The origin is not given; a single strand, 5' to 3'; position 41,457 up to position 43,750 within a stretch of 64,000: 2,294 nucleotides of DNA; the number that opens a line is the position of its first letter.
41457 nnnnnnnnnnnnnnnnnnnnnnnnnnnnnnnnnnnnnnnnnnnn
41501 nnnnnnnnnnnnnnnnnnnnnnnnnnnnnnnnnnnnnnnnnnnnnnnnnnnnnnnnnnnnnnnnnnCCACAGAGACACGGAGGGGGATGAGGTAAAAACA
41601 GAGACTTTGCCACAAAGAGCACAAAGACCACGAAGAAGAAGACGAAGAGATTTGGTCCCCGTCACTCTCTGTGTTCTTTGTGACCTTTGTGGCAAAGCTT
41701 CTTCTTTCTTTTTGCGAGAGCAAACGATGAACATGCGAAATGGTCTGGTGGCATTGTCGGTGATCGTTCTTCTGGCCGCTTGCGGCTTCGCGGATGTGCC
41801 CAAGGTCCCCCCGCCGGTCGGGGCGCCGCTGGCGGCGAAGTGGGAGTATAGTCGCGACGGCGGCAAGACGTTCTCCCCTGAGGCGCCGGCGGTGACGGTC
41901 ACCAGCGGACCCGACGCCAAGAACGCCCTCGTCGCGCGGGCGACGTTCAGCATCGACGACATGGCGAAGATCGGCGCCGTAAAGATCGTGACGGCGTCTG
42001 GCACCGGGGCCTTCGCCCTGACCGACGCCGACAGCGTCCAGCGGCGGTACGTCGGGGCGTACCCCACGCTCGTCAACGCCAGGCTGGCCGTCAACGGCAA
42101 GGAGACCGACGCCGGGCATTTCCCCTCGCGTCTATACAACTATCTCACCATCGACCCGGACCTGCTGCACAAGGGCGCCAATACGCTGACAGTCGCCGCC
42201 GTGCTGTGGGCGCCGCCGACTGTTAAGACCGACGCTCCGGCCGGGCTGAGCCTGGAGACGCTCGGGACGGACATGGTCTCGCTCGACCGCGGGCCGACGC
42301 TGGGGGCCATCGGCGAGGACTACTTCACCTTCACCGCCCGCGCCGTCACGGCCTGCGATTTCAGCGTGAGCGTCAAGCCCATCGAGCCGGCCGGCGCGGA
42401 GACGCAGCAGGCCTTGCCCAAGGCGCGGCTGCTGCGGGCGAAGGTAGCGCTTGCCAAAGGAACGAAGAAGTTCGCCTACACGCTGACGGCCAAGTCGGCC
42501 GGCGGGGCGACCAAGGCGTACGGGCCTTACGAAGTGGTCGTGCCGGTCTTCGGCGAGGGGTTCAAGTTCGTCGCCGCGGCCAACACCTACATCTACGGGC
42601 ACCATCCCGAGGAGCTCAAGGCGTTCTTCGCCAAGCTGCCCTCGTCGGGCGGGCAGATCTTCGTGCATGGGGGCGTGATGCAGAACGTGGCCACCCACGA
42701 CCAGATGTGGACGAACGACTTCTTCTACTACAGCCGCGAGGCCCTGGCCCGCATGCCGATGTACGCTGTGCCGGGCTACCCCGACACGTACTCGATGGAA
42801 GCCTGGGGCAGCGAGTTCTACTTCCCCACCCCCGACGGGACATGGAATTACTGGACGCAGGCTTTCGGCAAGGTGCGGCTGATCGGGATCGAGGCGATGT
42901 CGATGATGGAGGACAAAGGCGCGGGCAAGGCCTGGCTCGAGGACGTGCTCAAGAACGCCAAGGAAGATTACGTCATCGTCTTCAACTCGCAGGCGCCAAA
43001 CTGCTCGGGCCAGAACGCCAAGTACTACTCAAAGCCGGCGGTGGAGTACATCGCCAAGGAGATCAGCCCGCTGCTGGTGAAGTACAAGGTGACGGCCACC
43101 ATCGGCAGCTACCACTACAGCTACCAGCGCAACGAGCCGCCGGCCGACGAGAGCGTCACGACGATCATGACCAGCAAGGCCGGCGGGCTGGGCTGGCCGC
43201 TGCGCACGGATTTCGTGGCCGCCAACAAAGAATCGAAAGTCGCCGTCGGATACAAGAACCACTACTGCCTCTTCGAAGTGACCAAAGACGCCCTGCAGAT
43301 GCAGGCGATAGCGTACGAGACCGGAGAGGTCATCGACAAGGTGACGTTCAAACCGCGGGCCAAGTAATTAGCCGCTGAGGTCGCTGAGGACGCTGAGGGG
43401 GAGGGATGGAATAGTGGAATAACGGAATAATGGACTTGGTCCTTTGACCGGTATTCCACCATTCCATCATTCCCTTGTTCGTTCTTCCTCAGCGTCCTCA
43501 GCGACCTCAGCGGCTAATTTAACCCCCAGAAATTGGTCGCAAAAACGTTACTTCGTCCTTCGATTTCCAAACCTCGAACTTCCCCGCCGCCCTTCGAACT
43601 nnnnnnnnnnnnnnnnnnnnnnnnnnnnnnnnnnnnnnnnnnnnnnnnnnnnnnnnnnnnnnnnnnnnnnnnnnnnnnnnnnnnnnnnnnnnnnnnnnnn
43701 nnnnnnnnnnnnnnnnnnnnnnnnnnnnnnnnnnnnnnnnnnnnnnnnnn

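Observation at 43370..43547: MITE-like element with perfect 31-bp terminal inverted repeats, plus a partial second copy at 35612-35657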

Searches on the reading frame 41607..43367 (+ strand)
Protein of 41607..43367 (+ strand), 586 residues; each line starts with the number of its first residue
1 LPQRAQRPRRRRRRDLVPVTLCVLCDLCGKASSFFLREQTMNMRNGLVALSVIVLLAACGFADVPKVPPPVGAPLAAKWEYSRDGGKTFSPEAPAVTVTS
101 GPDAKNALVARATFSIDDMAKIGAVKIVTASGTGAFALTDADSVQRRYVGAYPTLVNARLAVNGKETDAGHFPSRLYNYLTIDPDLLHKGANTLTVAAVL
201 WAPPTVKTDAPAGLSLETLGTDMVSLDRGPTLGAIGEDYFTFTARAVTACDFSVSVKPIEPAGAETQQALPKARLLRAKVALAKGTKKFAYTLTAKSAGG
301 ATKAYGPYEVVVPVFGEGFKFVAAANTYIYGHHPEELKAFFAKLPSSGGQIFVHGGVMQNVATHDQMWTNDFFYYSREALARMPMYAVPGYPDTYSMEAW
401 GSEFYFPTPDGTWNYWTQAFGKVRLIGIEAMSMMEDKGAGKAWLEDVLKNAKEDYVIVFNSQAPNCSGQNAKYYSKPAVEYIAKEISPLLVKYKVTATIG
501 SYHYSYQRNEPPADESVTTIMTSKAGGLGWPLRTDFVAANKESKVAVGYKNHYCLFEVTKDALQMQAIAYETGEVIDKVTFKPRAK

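Call 11: search_protein_families(library=pfam, proteins=[window:41607-43367:+])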
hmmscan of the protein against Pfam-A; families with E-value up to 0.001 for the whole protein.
window:41607-43367:+ (586 aa): 0 families

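Call 29: find_encoding_contigs(protein=window:41727-43367:+, flank=10000, max_places=10)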
Protein window:41727-43367:+ (546 aa): 1 contig read that carries it; 1 place shown.
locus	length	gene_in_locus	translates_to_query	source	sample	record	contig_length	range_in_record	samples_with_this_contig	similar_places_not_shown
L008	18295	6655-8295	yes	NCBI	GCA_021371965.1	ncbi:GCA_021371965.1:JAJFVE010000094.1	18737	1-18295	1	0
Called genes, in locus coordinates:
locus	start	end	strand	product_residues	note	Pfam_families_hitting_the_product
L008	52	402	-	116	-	PF12728:HTH_17 (weak), PF00376:MerR (weak), PF13411:MerR_1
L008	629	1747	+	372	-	PF07719:TPR_2 (faint), PF07721:TPR_4 (faint), PF13174:TPR_6 (faint), PF13181:TPR_8 (faint), PF13428:TPR_14 (faint), PF14559:TPR_19 (weak), PF13432:TPR_16, PF23914:TPR_CcmH_CycH (weak), +6 more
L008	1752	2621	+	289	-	PF02574:S-methyl_trans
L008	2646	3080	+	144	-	-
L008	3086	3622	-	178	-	-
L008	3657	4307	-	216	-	PF00702:Hydrolase, PF12710:HAD, PF13419:HAD_2, PF13242:Hydrolase_like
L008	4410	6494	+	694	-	PF02901:PFL-like, PF01228:Gly_radical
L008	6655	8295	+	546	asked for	-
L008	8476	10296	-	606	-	PF08497:Radical_SAM_N, PF04055:Radical_SAM (weak)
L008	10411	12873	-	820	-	PF02190:LON_substr_bdg, PF05496:RuvB_N (faint), PF00004:AAA, PF07728:AAA_5, PF22667:Lon_lid, PF05362:Lon_C, PF13541:ChlI (weak)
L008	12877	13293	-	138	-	PF00011:HSP20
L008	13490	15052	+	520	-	-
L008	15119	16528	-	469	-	PF07364:DUF1485, PF07171:MlrC_C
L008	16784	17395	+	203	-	PF11396:PepSY_like (faint)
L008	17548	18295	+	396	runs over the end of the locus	PF01011:PQQ (faint), PF13360:PQQ_2, PF13570:Beta-prop_ACSF4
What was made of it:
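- Checked: One correction: the MerR (35124-35474, minus) and TPR (35701.., plus) genes flanking the solo copy are divergent, so that copy sits in a promoter/5' region, not at gene 3' ends (call 29).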

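Call 42: find_homologous_proteins(query=window:41727-43367:+)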
Query window:41727-43367:+ (546 aa): 15 proteins with E <= 0.001 among 8000 candidates.
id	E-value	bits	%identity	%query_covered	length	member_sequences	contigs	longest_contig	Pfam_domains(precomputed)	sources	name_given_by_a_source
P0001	0.0e+0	1242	100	100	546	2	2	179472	-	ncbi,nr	ncbi:MAG: hypothetical protein LLG01_08115 [Planctomycetaceae bacterium]|nr:hypothetical protein [Pl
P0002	1.1e-246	838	67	100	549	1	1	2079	-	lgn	-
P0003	5.3e-243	826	69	93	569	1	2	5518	-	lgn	-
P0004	1.6e-228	778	67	93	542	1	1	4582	-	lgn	-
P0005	5.1e-149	515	47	100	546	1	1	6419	-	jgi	-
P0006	3.7e-138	480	47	94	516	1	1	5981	-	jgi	-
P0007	4.3e-137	476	46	99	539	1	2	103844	-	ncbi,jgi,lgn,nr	ncbi:MAG: hypothetical protein QGH60_08765 [Phycisphaerae bacterium]|jgi:hypothetical protein|nr:hyp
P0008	3.2e-135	470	46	94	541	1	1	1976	PF00149.34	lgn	-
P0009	3.6e-132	460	45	97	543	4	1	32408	-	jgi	jgi:hypothetical protein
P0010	3.8e-131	457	45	94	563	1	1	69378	-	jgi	-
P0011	3.6e-129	450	44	97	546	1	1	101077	-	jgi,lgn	jgi:hypothetical protein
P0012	1.4e-127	445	43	99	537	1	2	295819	-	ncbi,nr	ncbi:MAG: hypothetical protein LLG01_12335 [Planctomycetaceae bacterium]|nr:hypothetical protein [Pl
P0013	9.4e-126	439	43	99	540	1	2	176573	-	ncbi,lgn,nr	ncbi:MAG: hypothetical protein ABFD92_11135 [Planctomycetaceae bacterium]|nr:hypothetical protein [P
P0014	2.4e-123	431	44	94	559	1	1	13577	-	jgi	jgi:hypothetical protein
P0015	4.5e-71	258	45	57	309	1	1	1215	-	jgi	jgi:hypothetical protein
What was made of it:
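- The source is a MAG (calls 29, 42).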

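Call 43: find_encoding_contigs(protein=P0003, flank=10000, max_places=4)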
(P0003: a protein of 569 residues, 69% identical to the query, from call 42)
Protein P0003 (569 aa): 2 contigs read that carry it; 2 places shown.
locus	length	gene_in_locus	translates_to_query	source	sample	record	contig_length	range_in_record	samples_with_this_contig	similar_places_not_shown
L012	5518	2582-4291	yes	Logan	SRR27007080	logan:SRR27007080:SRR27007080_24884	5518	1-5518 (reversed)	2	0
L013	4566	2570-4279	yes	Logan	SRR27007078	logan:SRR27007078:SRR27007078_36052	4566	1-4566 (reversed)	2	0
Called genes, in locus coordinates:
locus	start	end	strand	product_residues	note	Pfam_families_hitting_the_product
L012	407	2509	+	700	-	PF03747:ADP_ribosyl_GH, PF06439:3keto-disac_hyd (weak)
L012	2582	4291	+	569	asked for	-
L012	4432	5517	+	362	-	?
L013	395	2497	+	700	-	PF03747:ADP_ribosyl_GH, PF06439:3keto-disac_hyd (weak)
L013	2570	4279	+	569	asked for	-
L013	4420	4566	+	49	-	?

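Call 44: find_encoding_contigs(protein=P0004, flank=10000, max_places=4)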
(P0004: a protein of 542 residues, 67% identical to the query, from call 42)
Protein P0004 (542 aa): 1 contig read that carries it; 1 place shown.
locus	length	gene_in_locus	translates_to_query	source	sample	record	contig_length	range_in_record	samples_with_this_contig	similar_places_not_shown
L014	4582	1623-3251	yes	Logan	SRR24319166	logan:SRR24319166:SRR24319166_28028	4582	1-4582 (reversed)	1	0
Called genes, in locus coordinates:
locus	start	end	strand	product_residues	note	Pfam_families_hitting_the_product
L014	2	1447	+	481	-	?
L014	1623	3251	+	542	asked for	-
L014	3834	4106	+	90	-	-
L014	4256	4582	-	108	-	?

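Call 45: find_encoding_contigs(protein=P0012, flank=10000, max_places=4)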
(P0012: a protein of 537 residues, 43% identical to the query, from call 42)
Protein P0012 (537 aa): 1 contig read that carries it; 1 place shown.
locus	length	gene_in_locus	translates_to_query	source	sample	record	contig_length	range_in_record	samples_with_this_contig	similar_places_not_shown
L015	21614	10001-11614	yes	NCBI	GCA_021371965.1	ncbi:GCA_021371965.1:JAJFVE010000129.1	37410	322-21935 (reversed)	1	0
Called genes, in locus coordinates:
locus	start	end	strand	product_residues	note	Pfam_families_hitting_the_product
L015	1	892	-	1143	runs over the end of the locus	PF03968:LptD_N (faint)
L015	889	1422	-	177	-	PF00702:Hydrolase (weak), PF08282:Hydrolase_3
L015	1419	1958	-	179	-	PF13366:PDDEXK_3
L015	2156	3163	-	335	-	PF01380:SIS, PF00571:CBS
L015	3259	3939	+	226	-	PF02163:Peptidase_M50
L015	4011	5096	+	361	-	-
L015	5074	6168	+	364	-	PF13685:Fe-ADH_2 (weak), PF01761:DHQ_synthase, PF24621:DHQS_C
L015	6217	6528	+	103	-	PF04365:BrnT_toxin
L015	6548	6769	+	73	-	PF14384:BrnA_antitoxin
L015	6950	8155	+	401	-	PF00764:Arginosuc_synth, PF20979:Arginosuc_syn_C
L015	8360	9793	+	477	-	PF02056:Glyco_hydro_4, PF11975:Glyco_hydro_4C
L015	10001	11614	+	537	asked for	-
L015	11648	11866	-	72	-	-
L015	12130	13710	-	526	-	-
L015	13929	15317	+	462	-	PF00082:Peptidase_S8 (faint)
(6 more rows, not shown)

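Call 96: list_cluster_members(proteins=[P0001, P0136, P0016, P0017])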
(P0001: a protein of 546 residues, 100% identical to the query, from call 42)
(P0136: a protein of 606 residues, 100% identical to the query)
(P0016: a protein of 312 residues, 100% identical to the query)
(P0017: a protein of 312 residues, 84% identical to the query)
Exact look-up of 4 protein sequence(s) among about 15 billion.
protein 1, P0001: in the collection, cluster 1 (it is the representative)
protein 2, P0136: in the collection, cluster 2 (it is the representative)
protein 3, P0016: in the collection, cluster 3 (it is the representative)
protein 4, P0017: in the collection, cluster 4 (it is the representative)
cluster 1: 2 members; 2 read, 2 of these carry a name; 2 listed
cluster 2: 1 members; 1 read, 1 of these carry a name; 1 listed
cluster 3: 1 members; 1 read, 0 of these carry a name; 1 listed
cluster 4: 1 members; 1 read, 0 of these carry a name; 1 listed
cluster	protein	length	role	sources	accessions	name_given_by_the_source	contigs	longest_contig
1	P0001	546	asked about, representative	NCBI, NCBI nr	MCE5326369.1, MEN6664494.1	MAG: hypothetical protein LLG01_08115 [Planctomycetaceae bacterium] | hypothetical protein [Planctomycetaceae bacterium]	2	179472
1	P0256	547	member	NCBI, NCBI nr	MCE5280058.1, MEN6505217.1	MAG: hypothetical protein ABFD92_11795 [Planctomycetaceae bacterium] | hypothetical protein [Planctomycetaceae bacterium]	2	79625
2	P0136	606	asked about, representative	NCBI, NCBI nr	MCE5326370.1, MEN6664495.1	MAG: YgiQ family radical SAM protein [Planctomycetaceae bacterium] | YgiQ family radical SAM protein [Planctomycetaceae bacterium]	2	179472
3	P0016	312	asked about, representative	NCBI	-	-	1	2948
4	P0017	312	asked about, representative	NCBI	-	-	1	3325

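Call 97: find_encoding_contigs(protein=P0256, flank=10000, max_places=3)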
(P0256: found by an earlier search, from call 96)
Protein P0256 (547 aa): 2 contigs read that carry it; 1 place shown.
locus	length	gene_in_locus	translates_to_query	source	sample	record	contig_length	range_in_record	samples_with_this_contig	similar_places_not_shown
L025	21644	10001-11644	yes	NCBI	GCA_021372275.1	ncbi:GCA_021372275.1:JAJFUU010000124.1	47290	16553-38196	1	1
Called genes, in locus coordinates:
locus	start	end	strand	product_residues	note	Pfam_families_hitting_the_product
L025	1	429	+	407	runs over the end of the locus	PF00270:DEAD, PF04851:ResIII (weak), PF00271:Helicase_C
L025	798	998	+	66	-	PF00313:CSD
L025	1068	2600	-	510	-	-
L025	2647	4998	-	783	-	PF02837:Glyco_hydro_2_N, PF00703:Glyco_hydro_2, PF02836:Glyco_hydro_2_C, PF16355:DUF4982, PF18565:Glyco_hydro2_C5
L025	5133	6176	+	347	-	PF01095:Pectinesterase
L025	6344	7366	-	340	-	PF01408:GFO_IDH_MocA, PF22725:GFO_IDH_MocA_C3, PF02894:GFO_IDH_MocA_C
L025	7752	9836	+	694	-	PF02901:PFL-like, PF01228:Gly_radical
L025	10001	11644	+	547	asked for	-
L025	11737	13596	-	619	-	-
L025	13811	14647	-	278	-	PF01678:DAP_epimerase, PF02567:PhzC-PhzF (weak), PF01678:DAP_epimerase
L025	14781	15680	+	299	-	PF00348:polyprenyl_synt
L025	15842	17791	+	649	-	PF13292:DXP_synthase_N, PF00456:Transketolase_N (faint), PF02779:Transket_pyr, PF02780:Transketolase_C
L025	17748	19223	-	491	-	PF13240:Zn_Ribbon_1 (faint)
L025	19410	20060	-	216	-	PF00702:Hydrolase, PF12710:HAD, PF13419:HAD_2, PF13242:Hydrolase_like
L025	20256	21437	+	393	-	PF00155:Aminotran_1_2, PF01212:Beta_elim_lyase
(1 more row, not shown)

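Call 107: find_encoding_contigs(protein=P0013, flank=10000, max_places=2)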
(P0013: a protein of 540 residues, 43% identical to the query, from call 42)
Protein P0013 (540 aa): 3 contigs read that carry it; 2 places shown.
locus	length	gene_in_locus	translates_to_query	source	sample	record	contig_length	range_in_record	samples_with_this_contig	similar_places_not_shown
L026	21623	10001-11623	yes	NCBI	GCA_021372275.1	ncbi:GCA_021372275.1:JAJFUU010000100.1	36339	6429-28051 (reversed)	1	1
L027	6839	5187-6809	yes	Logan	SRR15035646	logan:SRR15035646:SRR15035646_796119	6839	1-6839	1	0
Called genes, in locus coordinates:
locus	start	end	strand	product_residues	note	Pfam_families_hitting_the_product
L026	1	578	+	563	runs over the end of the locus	PF00749:tRNA-synt_1c, PF03950:tRNA-synt_1c_C, PF20974:tRNA-synt_1c_C2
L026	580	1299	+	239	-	PF14237:GYF_2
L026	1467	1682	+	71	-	-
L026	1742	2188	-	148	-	-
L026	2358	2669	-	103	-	PF06803:DUF1232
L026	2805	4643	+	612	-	PF22422:MGH1-like_GH, PF03200:Glyco_hydro_63, PF01204:Trehalase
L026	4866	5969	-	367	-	PF01208:URO-D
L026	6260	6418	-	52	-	-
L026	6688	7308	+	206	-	-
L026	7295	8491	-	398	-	PF01555:N6_N4_Mtase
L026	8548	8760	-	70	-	-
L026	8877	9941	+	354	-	PF01408:GFO_IDH_MocA, PF02894:GFO_IDH_MocA_C, PF22725:GFO_IDH_MocA_C3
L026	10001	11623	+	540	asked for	-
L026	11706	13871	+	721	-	PF13385:Laminin_G_3, PF00251:Glyco_hydro_32N (faint)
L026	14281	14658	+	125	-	PF00550:PP-binding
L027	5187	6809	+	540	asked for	-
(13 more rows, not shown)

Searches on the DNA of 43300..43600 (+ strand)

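Call 39: search_rna_families(source=window, start=43300, end=43600, threshold=evalue, max_evalue=10)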
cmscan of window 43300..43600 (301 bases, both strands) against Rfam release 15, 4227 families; matches with E-value up to 10: 10.
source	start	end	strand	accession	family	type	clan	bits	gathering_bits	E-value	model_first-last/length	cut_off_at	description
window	43378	43511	+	RF04164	MIR1507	Gene; miRNA;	-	25.6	73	0.00079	1-107/107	no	MIR1507 microRNA precursor family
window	43399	43474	+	RF03964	mir-H1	Gene; miRNA;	-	23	97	0.13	1-85/85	no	mir-H1 microRNA precursor family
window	43397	43476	-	RF03964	mir-H1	Gene; miRNA;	-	22.8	97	0.15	1-85/85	no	mir-H1 microRNA precursor family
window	43385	43486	-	RF04164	MIR1507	Gene; miRNA;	-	19.8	73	0.044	1-107/107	no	MIR1507 microRNA precursor family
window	43393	43480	+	RF02095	mir-2985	Gene; miRNA;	-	19.8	68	0.15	1-71/71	no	mir-2985 microRNA precursor family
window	43386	43502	+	RF01059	mir-598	Gene; miRNA;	-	19.6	69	0.12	1-80/80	no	mir-598 microRNA precursor family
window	43401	43474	+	RF04226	mir-9186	Gene; miRNA;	-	19.4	73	0.25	1-80/80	no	mir-9186 microRNA precursor family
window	43386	43499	-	RF03792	MIR6462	Gene; miRNA;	-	17.9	96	1.1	16-104/119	no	MIR6462 microRNA precursor family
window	43391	43483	+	RF01911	MIR2118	Gene; miRNA;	-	17.4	85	0.45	1-170/170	no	MIR2118 microRNA precursor family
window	43390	43504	+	RF03458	mir-766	Gene; miRNA;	-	13.6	110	3.9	1-108/108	no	mir-766 microRNA precursor family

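Call 111: search_dna_similar(query=window:43360-43525:+, collection=plasmids, mode=distant, max_evalue=0.01, max_rows=10)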
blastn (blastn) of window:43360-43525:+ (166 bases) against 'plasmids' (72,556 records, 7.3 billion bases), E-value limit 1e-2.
No match.

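Call 112: search_dna_similar(query=window:43360-43525:+, collection=phages, mode=distant, max_evalue=0.01, max_rows=10)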
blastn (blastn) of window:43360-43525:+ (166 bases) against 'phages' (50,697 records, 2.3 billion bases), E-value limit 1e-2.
No match.
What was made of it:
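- Tried and rejected: blastn of the element against plasmids and phages: no match (calls 111, 112).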
